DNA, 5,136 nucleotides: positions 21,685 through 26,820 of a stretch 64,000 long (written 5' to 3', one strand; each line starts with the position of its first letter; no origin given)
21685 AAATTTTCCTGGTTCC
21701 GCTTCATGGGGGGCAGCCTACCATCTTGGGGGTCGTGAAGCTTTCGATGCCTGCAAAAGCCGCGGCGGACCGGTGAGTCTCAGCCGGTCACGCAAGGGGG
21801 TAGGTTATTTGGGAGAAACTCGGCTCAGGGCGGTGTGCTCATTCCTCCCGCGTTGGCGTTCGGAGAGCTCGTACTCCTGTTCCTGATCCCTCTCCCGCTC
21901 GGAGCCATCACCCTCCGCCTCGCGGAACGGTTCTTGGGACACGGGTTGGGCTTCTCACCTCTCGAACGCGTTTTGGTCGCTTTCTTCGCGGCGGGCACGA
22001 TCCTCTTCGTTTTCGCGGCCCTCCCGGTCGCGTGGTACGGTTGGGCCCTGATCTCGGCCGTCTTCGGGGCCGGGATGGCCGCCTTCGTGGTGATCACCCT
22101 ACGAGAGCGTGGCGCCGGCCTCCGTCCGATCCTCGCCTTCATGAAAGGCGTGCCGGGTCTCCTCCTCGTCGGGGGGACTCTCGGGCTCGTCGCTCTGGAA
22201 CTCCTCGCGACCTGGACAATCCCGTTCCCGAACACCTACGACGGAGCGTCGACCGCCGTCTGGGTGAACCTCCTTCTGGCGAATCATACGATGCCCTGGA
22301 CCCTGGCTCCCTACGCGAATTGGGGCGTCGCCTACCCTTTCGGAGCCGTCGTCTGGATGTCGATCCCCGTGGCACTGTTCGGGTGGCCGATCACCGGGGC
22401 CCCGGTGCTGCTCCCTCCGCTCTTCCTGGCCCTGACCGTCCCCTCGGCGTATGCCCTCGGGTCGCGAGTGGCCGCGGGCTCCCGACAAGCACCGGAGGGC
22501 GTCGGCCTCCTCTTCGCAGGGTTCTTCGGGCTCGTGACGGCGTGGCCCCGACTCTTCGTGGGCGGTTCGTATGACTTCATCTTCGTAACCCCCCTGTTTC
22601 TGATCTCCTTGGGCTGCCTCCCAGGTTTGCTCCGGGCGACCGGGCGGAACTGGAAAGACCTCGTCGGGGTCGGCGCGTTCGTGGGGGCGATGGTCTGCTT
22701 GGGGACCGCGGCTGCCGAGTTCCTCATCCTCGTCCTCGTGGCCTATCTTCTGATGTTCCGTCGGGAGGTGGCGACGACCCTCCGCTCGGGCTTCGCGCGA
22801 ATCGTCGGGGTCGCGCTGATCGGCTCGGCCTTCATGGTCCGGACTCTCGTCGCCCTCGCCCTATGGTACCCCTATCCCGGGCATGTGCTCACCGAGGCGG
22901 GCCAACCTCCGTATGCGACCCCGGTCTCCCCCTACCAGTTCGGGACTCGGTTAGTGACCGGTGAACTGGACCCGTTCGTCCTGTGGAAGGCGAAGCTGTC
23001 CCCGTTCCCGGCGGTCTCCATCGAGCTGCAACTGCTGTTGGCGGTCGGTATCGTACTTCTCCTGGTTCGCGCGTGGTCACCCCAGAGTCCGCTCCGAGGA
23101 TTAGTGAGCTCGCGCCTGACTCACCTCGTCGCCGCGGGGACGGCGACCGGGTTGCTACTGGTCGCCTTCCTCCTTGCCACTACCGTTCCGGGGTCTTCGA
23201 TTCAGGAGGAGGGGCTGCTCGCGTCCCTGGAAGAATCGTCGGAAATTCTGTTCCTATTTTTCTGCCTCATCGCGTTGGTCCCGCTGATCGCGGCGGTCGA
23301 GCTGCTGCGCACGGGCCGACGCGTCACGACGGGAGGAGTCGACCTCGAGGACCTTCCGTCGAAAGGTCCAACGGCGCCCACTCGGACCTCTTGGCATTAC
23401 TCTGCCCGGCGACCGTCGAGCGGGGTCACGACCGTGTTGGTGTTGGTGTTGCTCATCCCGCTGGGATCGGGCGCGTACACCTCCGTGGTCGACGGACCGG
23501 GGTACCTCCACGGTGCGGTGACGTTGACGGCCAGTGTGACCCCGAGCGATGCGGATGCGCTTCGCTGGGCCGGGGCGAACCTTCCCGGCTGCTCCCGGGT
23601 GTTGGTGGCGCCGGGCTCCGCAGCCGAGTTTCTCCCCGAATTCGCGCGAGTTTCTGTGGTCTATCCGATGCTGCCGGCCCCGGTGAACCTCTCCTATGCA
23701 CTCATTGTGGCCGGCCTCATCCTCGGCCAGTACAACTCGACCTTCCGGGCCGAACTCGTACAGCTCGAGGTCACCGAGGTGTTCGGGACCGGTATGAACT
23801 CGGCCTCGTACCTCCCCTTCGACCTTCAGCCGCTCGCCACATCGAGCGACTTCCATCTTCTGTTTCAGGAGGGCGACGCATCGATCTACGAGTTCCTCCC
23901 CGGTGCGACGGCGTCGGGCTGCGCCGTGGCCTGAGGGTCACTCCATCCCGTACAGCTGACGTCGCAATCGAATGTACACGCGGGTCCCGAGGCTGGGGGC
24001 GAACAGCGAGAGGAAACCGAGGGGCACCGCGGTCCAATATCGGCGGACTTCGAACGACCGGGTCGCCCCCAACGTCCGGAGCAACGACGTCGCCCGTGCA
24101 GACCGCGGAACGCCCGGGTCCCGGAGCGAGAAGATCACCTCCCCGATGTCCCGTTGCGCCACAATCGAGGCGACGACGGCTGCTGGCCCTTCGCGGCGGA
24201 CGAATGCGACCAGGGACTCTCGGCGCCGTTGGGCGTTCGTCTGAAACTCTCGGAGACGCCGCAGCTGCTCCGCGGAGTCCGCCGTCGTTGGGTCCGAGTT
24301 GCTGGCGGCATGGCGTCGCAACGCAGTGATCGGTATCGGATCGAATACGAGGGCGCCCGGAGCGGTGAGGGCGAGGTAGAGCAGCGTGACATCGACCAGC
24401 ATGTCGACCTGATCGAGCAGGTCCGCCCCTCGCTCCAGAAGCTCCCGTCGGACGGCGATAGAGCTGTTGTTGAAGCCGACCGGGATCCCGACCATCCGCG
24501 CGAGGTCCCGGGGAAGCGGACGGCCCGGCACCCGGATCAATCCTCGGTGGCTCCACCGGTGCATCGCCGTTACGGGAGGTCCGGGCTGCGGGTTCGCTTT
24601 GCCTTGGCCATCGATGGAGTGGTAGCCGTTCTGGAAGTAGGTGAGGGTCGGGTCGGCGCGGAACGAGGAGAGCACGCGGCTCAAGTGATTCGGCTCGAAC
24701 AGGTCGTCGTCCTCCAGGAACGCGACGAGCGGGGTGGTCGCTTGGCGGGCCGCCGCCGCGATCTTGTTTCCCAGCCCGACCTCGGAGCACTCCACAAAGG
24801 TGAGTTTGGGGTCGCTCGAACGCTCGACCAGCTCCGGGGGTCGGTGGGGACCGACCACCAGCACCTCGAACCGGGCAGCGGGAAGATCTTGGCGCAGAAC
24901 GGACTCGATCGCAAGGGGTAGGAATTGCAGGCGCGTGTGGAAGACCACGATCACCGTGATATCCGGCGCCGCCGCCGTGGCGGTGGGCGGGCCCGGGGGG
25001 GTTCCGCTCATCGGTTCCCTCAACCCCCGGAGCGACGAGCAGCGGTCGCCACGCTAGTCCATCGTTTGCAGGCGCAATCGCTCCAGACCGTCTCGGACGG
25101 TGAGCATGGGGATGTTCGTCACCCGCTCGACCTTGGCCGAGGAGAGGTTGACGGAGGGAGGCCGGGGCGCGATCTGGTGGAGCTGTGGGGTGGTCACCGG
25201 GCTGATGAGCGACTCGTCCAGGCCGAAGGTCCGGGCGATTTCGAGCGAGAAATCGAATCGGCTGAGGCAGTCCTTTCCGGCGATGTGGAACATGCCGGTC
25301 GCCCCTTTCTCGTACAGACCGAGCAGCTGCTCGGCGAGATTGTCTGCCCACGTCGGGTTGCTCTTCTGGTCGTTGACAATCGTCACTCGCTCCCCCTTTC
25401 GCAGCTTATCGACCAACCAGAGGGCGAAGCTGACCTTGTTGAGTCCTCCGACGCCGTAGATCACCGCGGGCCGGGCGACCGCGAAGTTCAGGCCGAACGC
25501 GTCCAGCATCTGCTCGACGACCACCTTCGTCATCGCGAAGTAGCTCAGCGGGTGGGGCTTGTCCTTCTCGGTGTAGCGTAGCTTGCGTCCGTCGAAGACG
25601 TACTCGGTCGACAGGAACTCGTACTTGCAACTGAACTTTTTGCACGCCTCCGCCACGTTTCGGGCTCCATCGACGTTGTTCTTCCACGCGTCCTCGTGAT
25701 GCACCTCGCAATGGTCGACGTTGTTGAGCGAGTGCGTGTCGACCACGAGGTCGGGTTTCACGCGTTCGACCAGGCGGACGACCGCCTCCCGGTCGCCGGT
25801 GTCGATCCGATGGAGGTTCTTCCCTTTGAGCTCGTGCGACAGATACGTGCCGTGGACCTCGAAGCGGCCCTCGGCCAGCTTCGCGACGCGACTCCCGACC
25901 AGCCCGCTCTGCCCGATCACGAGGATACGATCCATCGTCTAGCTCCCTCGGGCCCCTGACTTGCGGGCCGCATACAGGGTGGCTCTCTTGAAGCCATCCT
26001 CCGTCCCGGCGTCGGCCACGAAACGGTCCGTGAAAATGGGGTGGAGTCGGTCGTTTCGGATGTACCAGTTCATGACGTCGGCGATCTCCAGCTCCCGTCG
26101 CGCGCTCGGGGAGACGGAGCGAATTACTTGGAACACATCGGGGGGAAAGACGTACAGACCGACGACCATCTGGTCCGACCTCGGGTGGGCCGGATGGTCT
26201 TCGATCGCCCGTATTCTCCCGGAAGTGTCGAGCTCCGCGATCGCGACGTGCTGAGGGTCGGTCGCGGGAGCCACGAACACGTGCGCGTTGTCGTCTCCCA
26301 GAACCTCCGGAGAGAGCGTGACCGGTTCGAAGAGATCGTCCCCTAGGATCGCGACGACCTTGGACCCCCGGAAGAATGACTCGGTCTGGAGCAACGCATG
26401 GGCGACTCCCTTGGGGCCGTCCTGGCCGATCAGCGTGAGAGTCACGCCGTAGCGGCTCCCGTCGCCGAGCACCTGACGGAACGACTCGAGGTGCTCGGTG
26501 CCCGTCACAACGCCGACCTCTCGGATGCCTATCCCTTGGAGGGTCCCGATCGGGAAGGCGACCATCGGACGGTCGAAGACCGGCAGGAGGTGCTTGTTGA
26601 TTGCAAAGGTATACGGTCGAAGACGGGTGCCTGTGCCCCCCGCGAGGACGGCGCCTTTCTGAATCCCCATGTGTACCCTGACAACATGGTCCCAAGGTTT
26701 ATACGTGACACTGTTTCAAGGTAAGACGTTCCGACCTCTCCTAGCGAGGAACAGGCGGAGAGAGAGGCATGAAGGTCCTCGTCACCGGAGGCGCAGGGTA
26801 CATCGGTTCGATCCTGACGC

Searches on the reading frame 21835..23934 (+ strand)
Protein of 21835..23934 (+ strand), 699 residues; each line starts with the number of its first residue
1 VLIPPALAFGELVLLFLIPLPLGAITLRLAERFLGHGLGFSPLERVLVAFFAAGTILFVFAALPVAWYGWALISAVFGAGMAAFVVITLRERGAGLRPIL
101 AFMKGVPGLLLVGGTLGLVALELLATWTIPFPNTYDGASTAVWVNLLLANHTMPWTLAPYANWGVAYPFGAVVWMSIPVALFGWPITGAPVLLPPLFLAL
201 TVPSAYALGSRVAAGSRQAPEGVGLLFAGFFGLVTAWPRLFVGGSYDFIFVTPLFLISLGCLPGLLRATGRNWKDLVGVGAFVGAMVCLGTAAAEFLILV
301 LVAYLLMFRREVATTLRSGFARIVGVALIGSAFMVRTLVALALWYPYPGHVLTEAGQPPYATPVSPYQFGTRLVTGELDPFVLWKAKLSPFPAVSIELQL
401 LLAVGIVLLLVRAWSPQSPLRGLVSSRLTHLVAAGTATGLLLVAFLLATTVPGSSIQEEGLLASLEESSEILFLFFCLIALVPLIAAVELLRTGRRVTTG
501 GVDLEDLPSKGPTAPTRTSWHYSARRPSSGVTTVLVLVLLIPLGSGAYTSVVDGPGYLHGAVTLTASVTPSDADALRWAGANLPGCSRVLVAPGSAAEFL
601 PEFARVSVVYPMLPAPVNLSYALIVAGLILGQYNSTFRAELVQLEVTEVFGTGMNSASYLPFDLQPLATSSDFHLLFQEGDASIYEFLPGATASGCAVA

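Call 60: search_protein_families(library=pfam, proteins=[window:21835-23934:+], max_evalue=0.001)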
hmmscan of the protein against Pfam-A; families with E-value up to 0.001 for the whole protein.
window:21835-23934:+ (699 aa): 0 families

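Call 87: search_protein_families(library=ncbifam, proteins=[window:21835-23934:+], max_evalue=0.01)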
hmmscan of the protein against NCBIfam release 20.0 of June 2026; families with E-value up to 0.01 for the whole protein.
window:21835-23934:+ (699 aa): 0 families

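Call 88: search_solved_structures(query=window:21835-23934:+, max_evalue=1)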
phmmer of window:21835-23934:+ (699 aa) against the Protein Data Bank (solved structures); distinct sequences matched with E-value up to 1: 2.
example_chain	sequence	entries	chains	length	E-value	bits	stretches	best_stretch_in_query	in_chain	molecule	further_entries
9k7m_A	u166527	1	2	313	0.29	12.5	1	355-440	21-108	Glycoside hydrolase 131 catalytic N-terminal domain-containing protein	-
9k7o_A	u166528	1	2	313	0.29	12.5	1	355-440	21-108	Glycoside hydrolase 131 catalytic N-terminal domain-containing protein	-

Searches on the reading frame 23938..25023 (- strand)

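Call 62: search_protein_families(library=ncbifam, proteins=[window:23938-25023:-], max_evalue=0.00001)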
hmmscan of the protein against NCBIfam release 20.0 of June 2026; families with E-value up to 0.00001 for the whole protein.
window:23938-25023:- (361 aa): 0 families

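Call 94: search_protein_families(library=pfam, proteins=[window:23938-25023:-], max_evalue=0.00001)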
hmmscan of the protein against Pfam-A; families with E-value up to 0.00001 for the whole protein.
window:23938-25023:- (361 aa): 1 family
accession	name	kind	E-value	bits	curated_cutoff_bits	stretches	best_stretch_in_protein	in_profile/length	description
PF00535.33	Glycos_transf_2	-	4.4e-13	49.9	23.3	1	23-149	1-131/168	Glycosyl transferase family 2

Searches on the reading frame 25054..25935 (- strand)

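Call 94: search_protein_families(library=pfam, proteins=[window:25054-25935:-], max_evalue=0.00001)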
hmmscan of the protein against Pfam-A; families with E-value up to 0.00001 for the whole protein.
window:25054-25935:- (293 aa): 5 families
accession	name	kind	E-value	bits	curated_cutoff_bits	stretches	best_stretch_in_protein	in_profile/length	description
PF04321.23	RmlD_sub_bind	-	2.1e-55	188.2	27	1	3-287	2-281/287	RmlD substrate binding domain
PF01370.27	Epimerase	-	8.9e-24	84.7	20.9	1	4-192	1-207/240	NAD dependent epimerase/dehydratase family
PF16363.11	GDP_Man_Dehyd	-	3.4e-08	33.8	27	1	37-148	52-168/332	GDP-mannose 4,6 dehydratase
PF01073.25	3Beta_HSD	-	1e-06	28.4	22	1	35-202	43-223/280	3-beta hydroxysteroid dehydrogenase/isomerase family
PF02719.21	Polysacc_synt_2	-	2.4e-06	27.4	20.2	1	45-104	62-121/293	Polysaccharide biosynthesis protein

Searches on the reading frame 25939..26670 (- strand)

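Call 94: search_protein_families(library=pfam, proteins=[window:25939-26670:-], max_evalue=0.00001)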
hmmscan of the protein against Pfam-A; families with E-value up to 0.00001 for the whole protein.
window:25939-26670:- (243 aa): 2 families
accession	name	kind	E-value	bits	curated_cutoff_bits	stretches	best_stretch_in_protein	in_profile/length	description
PF00483.29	NTP_transferase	-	5.4e-35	121.6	21.2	1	5-231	1-239/245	Nucleotidyl transferase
PF12804.13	NTP_transf_3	-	5.5e-08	33.6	27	1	6-114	1-98/160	MobA-like NTP transferase domain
